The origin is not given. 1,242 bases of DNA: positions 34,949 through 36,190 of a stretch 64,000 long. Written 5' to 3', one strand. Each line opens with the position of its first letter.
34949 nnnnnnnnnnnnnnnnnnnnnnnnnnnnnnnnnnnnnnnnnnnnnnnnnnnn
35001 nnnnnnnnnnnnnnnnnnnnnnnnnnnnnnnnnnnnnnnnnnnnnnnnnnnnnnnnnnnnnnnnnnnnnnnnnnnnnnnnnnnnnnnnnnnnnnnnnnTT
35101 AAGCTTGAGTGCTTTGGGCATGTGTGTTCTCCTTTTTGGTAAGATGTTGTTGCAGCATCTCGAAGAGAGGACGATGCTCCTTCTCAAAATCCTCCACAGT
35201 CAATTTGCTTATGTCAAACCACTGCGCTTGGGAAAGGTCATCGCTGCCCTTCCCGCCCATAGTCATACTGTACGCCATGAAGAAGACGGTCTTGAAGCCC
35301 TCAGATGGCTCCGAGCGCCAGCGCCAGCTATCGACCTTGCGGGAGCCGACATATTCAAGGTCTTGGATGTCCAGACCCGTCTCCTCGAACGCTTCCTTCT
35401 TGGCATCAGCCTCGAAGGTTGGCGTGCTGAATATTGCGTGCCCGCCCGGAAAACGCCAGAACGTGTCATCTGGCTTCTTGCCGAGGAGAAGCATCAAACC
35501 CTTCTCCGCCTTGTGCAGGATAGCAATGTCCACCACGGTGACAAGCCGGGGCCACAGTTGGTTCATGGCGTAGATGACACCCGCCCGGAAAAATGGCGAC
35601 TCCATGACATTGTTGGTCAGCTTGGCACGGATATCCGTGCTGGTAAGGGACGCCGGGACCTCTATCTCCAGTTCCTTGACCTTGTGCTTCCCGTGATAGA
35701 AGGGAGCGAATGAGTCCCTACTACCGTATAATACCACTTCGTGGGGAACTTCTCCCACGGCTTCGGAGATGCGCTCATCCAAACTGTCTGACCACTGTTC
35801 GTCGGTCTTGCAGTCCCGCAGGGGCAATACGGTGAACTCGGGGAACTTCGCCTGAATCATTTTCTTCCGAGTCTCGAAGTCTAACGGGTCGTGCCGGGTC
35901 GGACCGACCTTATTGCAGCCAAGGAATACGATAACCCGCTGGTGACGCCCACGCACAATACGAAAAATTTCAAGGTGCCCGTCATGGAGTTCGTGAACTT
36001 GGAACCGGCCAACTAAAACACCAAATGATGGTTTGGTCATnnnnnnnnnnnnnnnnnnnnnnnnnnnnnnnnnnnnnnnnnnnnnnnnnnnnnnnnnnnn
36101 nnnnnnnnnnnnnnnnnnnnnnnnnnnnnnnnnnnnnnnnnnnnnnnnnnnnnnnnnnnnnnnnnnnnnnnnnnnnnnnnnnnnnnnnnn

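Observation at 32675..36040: Phage-encoded NAD+ salvage pair (NAMPT + NMNAT/Nudix) with adjacent AAA+ ATPase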

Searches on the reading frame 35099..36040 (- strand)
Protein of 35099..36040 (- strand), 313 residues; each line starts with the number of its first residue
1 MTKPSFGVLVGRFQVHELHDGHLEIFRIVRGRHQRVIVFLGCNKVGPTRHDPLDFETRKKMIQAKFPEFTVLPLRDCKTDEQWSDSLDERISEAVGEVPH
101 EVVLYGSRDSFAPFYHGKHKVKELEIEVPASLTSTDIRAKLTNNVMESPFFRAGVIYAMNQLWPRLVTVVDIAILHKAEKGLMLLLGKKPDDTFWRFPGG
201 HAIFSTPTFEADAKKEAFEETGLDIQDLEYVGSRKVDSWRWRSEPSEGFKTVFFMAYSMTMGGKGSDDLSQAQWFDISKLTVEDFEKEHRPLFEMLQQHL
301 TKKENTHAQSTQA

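Call 3: search_protein_families(library=pfam, proteins=[window:35099-36040:-], max_evalue=0.01)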
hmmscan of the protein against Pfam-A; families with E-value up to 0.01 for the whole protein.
window:35099-36040:- (313 aa): 2 families
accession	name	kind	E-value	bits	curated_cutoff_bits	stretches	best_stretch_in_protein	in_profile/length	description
PF00293.34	NUDIX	-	4.9e-10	40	21.1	1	170-294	6-132/134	NUDIX domain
PF01467.32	CTP_transf_like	-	0.00089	19.9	21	1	9-83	2-75/133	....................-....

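Call 4: search_protein_families(library=ncbifam, proteins=[window:35099-36040:-], max_evalue=0.01)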
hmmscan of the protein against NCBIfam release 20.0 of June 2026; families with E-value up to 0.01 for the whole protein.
window:35099-36040:- (313 aa): 13 families
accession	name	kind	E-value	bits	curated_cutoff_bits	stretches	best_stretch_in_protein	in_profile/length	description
NF003791.0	PRK05379.2-3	equivalog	2.4e-12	46.7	409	1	3-150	4-155/340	bifunctional nicotinamide-nucleotide adenylyltransferase/Nudix hydroxylase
NF003787.0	PRK05379.1-4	equivalog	7.4e-12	44.9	449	1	8-142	13-153/346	bifunctional nicotinamide-nucleotide adenylyltransferase/Nudix hydroxylase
NF003785.0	PRK05379.1-1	equivalog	3e-08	33.2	418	1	7-65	5-61/347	bifunctional nicotinamide-nucleotide adenylyltransferase/Nudix hydroxylase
NF003788.0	PRK05379.1-5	equivalog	3.2e-08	33.3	354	1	6-96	7-100/351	bifunctional nicotinamide-nucleotide adenylyltransferase/Nudix hydroxylase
NF003786.0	PRK05379.1-2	equivalog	5e-08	32.5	397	1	6-140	16-158/354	bifunctional nicotinamide-nucleotide adenylyltransferase/Nudix hydroxylase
NF002243.0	PRK01153.1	subfamily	5.5e-06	26.1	127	1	7-88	3-89/175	nicotinamide-nucleotide adenylyltransferase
NF050029.2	TransRepNtr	equivalog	0.00013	21.5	400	1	167-304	21-160/245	ADPR responsive transcriptional repressor NtrR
NF003789.0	PRK05379.2-1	equivalog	0.0002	20.5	355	1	4-141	4-149/312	bifunctional nicotinamide mononucleotide adenylyltransferase/ADP-ribose pyrophosphatase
TIGR01527.1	arch_NMN_Atrans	equivalog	0.00065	19.3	181.2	1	7-142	2-136/167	nicotinamide-nucleotide adenylyltransferase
NF003790.0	PRK05379.2-2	equivalog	0.00083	18.5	403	1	3-71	18-84/354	bifunctional nicotinamide mononucleotide adenylyltransferase/ADP-ribose pyrophosphatase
NF010365.0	PRK13793.1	equivalog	0.0017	18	198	1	5-115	5-117/196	nicotinate-nicotinamide nucleotide adenylyltransferase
TIGR02705.1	nudix_YtkD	equivalog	0.0018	17.8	154.4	1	196-238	48-89/156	RNA deprotection pyrophosphohydrolase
NF001299.0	PRK00241.1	equivalog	0.0023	17.5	158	1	208-279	173-237/263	NAD(+) diphosphatase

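Call 5: search_protein_families(library=phrogs, proteins=[window:35099-36040:-], max_evalue=0.001)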
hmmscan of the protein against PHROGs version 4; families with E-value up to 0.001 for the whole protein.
window:35099-36040:- (313 aa): 4 families
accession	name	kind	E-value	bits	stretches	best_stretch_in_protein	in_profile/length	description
phrog_1198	-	other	1.1e-09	39.4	1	168-302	39-175/253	MutT/NUDIX hydrolase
phrog_395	-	other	1.2e-07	32.9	1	3-68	10-73/373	cytidyltransferase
phrog_6216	-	unknown function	0.00017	21.4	1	180-299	11-113/545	-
phrog_10313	-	other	0.00029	21.6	1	179-303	24-143/159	nudix hydrolase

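Call 7: search_solved_structures(query=window:35099-36040:-, max_evalue=0.1, show_alignments=3)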
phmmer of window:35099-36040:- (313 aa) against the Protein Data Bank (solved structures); distinct sequences matched with E-value up to 0.1: 16.
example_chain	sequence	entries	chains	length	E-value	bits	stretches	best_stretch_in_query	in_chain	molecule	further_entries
2qjo_A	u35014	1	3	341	4.2e-08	35.6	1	2-115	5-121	Bifunctional NMN adenylyltransferase/Nudix hydrolase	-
2qjt_B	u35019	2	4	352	5.8e-07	31.8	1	6-148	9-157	Nicotinamide-nucleotide adenylyltransferase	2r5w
2b06_A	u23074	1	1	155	0.00026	23.1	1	166-297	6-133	MutT/nudix family protein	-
3q1p_A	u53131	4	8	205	0.0026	19.8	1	176-262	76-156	Phosphohydrolase (MutT/nudix family protein)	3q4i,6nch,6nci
1f9a_A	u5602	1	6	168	0.0029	19.7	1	7-144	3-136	HYPOTHETICAL PROTEIN MJ0541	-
5otn_A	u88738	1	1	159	0.0067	18.5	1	194-284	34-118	Nudix (Nucleoside diphosphate linked moiety X)-type motif 1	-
5hzx_A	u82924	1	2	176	0.0075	18.3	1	181-284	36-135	Nudix (Nucleoside diphosphate linked moiety X)-type motif 1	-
3i7u_A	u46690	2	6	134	0.0077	18.3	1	184-280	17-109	AP4A hydrolase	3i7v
3exq_A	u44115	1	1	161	0.012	17.6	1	195-285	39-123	NUDIX family hydrolase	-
6dby_A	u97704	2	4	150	0.014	17.4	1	179-230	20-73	Nudix hydrolase 1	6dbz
5gp0_E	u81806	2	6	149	0.014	17.4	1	179-230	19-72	Nudix hydrolase 1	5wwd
6fl4_A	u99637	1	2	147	0.014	17.4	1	180-230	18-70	Nudix hydrolase 1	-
3smd_A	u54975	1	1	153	0.018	17.1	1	160-240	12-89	MutT/NUDIX family protein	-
5mzf_A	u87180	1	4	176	0.06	15.4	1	194-298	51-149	MTH1 protein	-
6ypb_A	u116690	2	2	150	0.093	14.7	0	172-231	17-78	Geranyl diphosphate phosphohydrolase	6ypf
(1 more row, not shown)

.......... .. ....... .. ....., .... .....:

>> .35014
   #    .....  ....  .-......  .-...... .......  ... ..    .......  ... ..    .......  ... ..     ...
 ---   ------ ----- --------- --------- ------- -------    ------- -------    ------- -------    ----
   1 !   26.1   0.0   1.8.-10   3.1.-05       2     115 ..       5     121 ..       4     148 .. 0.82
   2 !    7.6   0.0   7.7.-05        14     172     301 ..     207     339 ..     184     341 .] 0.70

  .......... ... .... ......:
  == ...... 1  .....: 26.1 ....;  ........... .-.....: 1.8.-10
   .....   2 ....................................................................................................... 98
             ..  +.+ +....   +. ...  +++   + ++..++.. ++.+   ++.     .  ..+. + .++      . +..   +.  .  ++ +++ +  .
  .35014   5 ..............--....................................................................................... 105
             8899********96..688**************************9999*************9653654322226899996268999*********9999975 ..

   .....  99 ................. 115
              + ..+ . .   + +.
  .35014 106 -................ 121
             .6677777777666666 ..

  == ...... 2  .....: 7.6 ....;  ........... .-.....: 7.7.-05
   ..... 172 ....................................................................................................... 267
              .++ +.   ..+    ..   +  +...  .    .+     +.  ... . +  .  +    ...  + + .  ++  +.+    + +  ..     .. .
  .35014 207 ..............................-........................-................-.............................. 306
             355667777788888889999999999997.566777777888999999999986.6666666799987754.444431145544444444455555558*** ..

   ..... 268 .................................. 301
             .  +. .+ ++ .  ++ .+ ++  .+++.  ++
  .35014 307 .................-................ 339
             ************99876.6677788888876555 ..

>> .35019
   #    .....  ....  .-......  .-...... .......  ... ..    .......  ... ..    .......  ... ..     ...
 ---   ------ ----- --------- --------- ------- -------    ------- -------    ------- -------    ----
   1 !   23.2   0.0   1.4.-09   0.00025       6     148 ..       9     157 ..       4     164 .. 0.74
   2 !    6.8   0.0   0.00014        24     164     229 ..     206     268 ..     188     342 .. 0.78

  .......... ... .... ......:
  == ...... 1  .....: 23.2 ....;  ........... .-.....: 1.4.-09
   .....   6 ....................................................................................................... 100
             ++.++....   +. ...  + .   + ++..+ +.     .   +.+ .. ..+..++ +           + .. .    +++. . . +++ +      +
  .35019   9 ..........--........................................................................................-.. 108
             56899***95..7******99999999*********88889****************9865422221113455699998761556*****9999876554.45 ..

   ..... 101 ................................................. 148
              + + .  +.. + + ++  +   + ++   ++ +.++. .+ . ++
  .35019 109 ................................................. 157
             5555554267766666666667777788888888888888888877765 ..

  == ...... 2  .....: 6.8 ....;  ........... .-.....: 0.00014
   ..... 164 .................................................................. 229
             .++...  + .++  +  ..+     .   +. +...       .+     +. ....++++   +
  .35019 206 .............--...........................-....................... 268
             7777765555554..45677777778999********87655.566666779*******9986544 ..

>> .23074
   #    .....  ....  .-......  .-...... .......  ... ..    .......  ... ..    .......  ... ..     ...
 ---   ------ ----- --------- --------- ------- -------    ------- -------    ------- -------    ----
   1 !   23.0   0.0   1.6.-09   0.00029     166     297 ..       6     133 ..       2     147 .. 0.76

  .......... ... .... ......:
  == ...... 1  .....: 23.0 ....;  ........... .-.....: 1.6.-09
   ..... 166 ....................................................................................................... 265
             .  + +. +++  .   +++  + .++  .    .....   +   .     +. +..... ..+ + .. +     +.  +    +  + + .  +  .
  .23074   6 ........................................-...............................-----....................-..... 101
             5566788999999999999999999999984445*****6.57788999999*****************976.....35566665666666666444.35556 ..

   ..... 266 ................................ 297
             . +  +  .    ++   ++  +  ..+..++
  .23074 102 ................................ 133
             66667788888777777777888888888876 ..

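Call 18: find_homologous_proteins(query=window:35099-36040:-, max_evalue=0.001)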
Query window:35099-36040:- (313 aa): 1428 proteins with E <= 0.001 among 2154 candidates; the best 120 are listed.
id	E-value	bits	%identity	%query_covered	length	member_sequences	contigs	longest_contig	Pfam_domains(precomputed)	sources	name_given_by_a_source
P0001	4.5e-212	720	100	100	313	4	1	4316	PF00293.35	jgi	jgi:bifunctional NMN adenylyltransferase/nudix hydrolase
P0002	2.6e-176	603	81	100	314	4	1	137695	PF00293.35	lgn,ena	-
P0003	1.2e-173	594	78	99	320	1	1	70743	PF00293.35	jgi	jgi:bifunctional NMN adenylyltransferase/nudix hydrolase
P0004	1.0e-171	588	81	97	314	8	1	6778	PF00293.35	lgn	-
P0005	2.6e-170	583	81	97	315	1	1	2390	PF00293.35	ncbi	-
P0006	3.5e-170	583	81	97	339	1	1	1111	PF00293.35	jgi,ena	-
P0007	1.0e-164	565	79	97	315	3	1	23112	PF00293.35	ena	-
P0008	1.8e-152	525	70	100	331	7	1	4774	PF00293.35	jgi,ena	-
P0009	1.2e-149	515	69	100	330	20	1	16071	PF00293.35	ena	-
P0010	5.7e-143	493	69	95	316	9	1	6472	PF00293.35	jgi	-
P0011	2.7e-138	478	67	97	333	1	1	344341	PF00293.35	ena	-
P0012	3.0e-133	462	74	85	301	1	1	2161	PF00293.35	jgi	jgi:bifunctional NMN adenylyltransferase/nudix hydrolase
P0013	4.0e-131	455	67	93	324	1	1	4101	PF00293.35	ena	-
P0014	2.7e-129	449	63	97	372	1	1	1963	-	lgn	-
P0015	9.0e-120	417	64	90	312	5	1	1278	PF00293.35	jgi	jgi:bifunctional NMN adenylyltransferase/nudix hydrolase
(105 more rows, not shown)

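Call 27: search_dna_similar(query=window:35099-36040:-, collection=phages, mode=protein, max_rows=30)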
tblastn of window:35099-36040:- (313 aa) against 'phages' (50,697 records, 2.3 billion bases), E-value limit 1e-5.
Records with a match: 14; places in all: 14; records where one place covers at least 80% of the query: 14.
Best place of each record, by identity: <60% 14.
By first word of the organism name: Vibrio 9; uncultured 4; Tunturiibacter 1.
By host as written in the record: - 4; Vibrio parahaemolyticus 2; Vibrio sp. 2; V.alginolyticus 2; Tunturiibacter psychrotolerans X4BP1 1; Vibrio.sp 1; Vibrio alginolyticus NBRC 15630 = ATCC 17749 1; Vibrio hyugaensis 1.
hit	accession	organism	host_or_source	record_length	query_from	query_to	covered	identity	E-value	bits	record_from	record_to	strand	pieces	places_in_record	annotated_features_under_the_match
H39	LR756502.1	uncultured phage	metagenomic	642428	5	299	94%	38.9%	1e-51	188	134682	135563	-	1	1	record has no annotation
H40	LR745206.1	uncultured phage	metagenomic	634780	7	305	96%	37.4%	4e-49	181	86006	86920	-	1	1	record has no annotation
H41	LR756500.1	uncultured phage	metagenomic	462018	7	300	94%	35.2%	7e-46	171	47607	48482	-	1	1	record has no annotation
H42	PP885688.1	Tunturiibacter phage Tunturi_5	Tunturiibacter psychrotolerans X4BP1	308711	5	276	87%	37.0%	1e-46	173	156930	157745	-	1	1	cytidyltransferase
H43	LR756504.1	uncultured phage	metagenomic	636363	7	299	94%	31.0%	7e-33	134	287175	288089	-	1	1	record has no annotation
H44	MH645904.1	Vibrio phage vB_VpS_PG07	Vibrio parahaemolyticus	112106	7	280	88%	26.1%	5e-11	69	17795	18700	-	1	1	ribose pyrophosphatase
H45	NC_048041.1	Vibrio phage vB_VpS_PG07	Vibrio parahaemolyticus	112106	7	280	88%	26.1%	5e-11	69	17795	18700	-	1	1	cytidyltransferase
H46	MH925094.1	Vibrio phage VspSw_1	Vibrio sp.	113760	5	280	88%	24.4%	3e-10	67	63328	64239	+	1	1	bifunctional nicotinamide mononucleotide ...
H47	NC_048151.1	Vibrio phage VspSw_1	Vibrio sp.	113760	5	280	88%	24.4%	3e-10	67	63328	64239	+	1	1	cytidyltransferase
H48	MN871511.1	Vibrio phage vspsw1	Vibrio.sp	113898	5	280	88%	24.4%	3e-10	67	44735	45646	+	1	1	record has no annotation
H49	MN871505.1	Vibrio phage ValDsh2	V.alginolyticus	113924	5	280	88%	24.4%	3e-10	67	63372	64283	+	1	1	record has no annotation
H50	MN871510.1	Vibrio phage valsw3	V.alginolyticus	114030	5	280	88%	24.4%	3e-10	67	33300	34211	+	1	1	record has no annotation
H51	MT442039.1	Vibrio phage vB_ValS_X1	Vibrio alginolyticus NBRC 15630 = ATCC ...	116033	5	280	88%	24.4%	3e-10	67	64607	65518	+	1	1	bifunctional nicotinamide mononucleotide ...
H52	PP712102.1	Vibrio phage VB_Vhy_SJ1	Vibrio hyugaensis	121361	5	280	88%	24.4%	5e-10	66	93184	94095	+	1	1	record has no annotation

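Call 34: find_related_loci(query=A2, collection=viral_contigs, flank=8000)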
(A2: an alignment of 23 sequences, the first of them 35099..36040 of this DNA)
Query A2 (313 aa) in viral_contigs; peptide patterns used: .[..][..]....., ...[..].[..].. (x = any residue, [..] = any of these).
370 stretches matched a pattern; 335 encode a relative of the query (tblastn E <= 1e-3); the best 80 are kept; 80 distinct loci.
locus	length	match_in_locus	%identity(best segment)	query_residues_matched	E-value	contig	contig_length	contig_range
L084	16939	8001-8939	92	1-313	0e+0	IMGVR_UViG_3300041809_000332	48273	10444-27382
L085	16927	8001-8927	82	1-308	4e-177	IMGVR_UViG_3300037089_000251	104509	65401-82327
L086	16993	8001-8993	71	1-313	6e-159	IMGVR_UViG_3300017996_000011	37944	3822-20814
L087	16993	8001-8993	71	1-313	6e-159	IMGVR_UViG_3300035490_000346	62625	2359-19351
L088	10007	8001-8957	79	1-310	7e-176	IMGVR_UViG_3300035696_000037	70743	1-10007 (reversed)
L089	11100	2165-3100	72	1-303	2e-148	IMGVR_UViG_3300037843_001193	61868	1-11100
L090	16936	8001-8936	72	1-303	6e-148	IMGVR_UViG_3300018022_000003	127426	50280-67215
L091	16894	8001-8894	69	1-297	1e-145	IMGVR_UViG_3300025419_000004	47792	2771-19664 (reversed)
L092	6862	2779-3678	51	1-303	3e-96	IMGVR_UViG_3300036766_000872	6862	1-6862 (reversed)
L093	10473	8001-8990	46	1-312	8e-92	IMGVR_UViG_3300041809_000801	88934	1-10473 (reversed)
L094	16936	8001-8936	49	1-308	3e-91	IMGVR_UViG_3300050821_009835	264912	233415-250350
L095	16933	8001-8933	47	1-306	7e-91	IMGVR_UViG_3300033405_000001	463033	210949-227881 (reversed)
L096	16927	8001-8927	48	1-313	9e-91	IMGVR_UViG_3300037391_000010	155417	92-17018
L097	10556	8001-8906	49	1-303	3e-90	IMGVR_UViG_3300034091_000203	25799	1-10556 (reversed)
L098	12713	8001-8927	47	5-313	3e-90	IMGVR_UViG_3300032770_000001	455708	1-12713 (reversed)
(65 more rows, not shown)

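Call 43: search_dna_similar(query=window:35099-36040:-, collection=phages, mode=protein, max_evalue=1, max_rows=60, rows=spread)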
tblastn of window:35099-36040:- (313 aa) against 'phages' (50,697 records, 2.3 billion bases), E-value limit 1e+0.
Records with a match: 35; places in all: 35; records where one place covers at least 80% of the query: 15.
Best place of each record, by identity: <60% 35.
By first word of the organism name: Vibrio 9; Brevundimonas 8; Sinorhizobium 7; uncultured 4; Acinetobacter 2; Tunturiibacter 1; Ralstonia 1; Serratia 1; Salmonella 1; Ochrobactrum 1.
By host as written in the record: Sinorhizobium meliloti 7; Brevundimonas pondensis LVF1 6; - 4; Vibrio parahaemolyticus 2; Vibrio sp. 2; V.alginolyticus 2; Acinetobacter baumannii DSM 30007 2; Tunturiibacter psychrotolerans X4BP1 1; and 9 more.
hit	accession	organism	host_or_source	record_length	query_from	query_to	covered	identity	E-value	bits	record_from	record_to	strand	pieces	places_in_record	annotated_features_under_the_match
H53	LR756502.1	uncultured phage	metagenomic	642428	5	299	94%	38.9%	1e-51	188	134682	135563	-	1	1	record has no annotation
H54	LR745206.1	uncultured phage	metagenomic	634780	7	305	96%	37.4%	4e-49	181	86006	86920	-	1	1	record has no annotation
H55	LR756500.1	uncultured phage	metagenomic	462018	7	300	94%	35.2%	7e-46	171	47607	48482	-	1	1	record has no annotation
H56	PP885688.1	Tunturiibacter phage Tunturi_5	Tunturiibacter psychrotolerans X4BP1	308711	5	276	87%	37.0%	1e-46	173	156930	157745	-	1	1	cytidyltransferase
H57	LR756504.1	uncultured phage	metagenomic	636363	7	299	94%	31.0%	7e-33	134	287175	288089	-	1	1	record has no annotation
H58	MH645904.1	Vibrio phage vB_VpS_PG07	Vibrio parahaemolyticus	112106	7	280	88%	26.1%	5e-11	69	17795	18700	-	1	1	ribose pyrophosphatase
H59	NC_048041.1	Vibrio phage vB_VpS_PG07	Vibrio parahaemolyticus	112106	7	280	88%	26.1%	5e-11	69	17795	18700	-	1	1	cytidyltransferase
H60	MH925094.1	Vibrio phage VspSw_1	Vibrio sp.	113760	5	280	88%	24.4%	3e-10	67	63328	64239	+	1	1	bifunctional nicotinamide mononucleotide ...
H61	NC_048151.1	Vibrio phage VspSw_1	Vibrio sp.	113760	5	280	88%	24.4%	3e-10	67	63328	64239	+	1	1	cytidyltransferase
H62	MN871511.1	Vibrio phage vspsw1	Vibrio.sp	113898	5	280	88%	24.4%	3e-10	67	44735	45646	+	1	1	record has no annotation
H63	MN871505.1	Vibrio phage ValDsh2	V.alginolyticus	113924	5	280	88%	24.4%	3e-10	67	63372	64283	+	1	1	record has no annotation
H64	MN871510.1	Vibrio phage valsw3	V.alginolyticus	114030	5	280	88%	24.4%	3e-10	67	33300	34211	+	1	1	record has no annotation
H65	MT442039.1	Vibrio phage vB_ValS_X1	Vibrio alginolyticus NBRC 15630 = ATCC ...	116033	5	280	88%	24.4%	3e-10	67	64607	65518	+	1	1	bifunctional nicotinamide mononucleotide ...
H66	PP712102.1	Vibrio phage VB_Vhy_SJ1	Vibrio hyugaensis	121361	5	280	88%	24.4%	5e-10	66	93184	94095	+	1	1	record has no annotation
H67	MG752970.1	Ralstonia phage RsoM2USA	Ralstonia solanacearum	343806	8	294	92%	23.2%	2e-4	49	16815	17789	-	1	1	hypothetical protein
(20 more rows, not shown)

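Call 44: predict_structure(alignment_id=A2)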
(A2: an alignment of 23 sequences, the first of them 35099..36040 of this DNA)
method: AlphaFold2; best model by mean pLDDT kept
length: 313 residues; sequences in the alignment: 23
mean_pLDDT: 80.3   pTM: 0.61
mean pLDDT of the five models: 80.3, 80.0, 79.4, 79.0, 76.4
residues with pLDDT >= 90: 117; 70-90: 119; 50-70: 43; < 50: 34
segments of 3 or more residues with pLDDT < 50: 13-16, 127-148, 150-156
pLDDT, mean of each block of 10 residues (from residue 1): 78 54 78 89 69 76 86 86 90 83 78 84 62 44 43 48 73 94 95 94 90 95 93 85 74 95 90 96 95 96 78 60
secondary structure, 60 per line:
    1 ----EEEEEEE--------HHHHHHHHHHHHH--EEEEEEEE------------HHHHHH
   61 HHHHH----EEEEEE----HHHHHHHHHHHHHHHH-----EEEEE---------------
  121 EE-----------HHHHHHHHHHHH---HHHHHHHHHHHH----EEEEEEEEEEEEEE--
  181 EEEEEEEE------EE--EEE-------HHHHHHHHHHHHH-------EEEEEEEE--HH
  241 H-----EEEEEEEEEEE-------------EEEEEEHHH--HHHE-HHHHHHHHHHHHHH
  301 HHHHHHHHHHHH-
elements in order: E5-11 H20-32 E35-42 H55-65 E70-75 H80-95 E101-105 H134-145 H149-160 E165-178 E181-188 E199-201 H209-221 E229-236 E247-257 E271-276 H287-312

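Call 46: fold_search(model_id=the predicted structure, library=pdb)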
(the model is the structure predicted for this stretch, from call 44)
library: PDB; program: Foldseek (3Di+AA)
matches with E <= 10: 1470; with E <= 0.001: 524
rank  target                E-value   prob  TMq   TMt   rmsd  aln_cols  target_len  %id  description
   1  2r5w_B                2.8e-16  1.00  0.41  0.38  12.7       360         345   17  Crystal structure of a bifunctional NMN adenylyltransferase/ADP ribose pyrophosphatase from Francisella tularensis (released 2008-03-04)
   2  2qjo_C                4.0e-16  1.00  0.39  0.38  12.9       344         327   18  crystal structure of a bifunctional NMN adenylyltransferase/ADP ribose pyrophosphatase (NadM) complexed with ADPRP and (released 2008-03-11)
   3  2qjt_B                4.2e-16  1.00  0.39  0.37  12.8       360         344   18  Crystal structure of a bifunctional NMN adenylyltransferase/ADP ribose pyrophosphatase complexed with AMP and MN ion f (released 2008-03-04)
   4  2qjt_A                4.8e-16  1.00  0.40  0.38  12.8       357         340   17  Crystal structure of a bifunctional NMN adenylyltransferase/ADP ribose pyrophosphatase complexed with AMP and MN ion f (released 2008-03-04)
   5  2qjo_B                9.8e-16  1.00  0.38  0.35  13.3       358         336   18  crystal structure of a bifunctional NMN adenylyltransferase/ADP ribose pyrophosphatase (NadM) complexed with ADPRP and (released 2008-03-11)
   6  2qjo_A                2.1e-15  1.00  0.36  0.35  13.1       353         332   18  crystal structure of a bifunctional NMN adenylyltransferase/ADP ribose pyrophosphatase (NadM) complexed with ADPRP and (released 2008-03-11)
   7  3gz8_C                6.7e-10  1.00  0.38  0.72   4.8       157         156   17  Cocrystal structure of NUDIX domain of Shewanella oneidensis NrtR complexed with ADP ribose (released 2009-06-09)
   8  3gz8_A                1.7e-09  1.00  0.38  0.72   4.7       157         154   16  Cocrystal structure of NUDIX domain of Shewanella oneidensis NrtR complexed with ADP ribose (released 2009-06-09)
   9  2fml_A                7.5e-09  1.00  0.31  0.37   8.8       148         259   22  Crystal structure of MutT/nudix family protein from Enterococcus faecalis (released 2006-02-21)
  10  6d1q_B                1.5e-08  1.00  0.34  0.61   4.3       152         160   17  Crystal structure of E. coli RppH-DapF complex, monomer (released 2018-05-23)
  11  3i7u_A                1.6e-08  1.00  0.36  0.77   3.4       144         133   18  Crystal structure of AP4A hydrolase (aq_158) from Aquifex aeolicus VF5 (released 2009-07-21)
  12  6vck_B                1.7e-08  1.00  0.34  0.61   4.3       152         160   16  Crystal structure of E.coli RppH-DapF in complex with GDP, Mg2+ and F- (released 2020-02-05)
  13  7sp3                  2.2e-08  1.00  0.35  0.67   3.8       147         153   16  E. coli RppH bound to Ap4A (released 2022-03-09)
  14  6qvo_D                2.4e-08  1.00  0.36  0.71   2.7       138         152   23  Crystal structure of human MTH1 in complex with N6-methyl-dAMP (released 2020-03-18)
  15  5bon_D                2.4e-08  1.00  0.35  0.69   3.2       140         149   18  Crystal structure of human Nudt15 (MTH2) (released 2015-08-05)
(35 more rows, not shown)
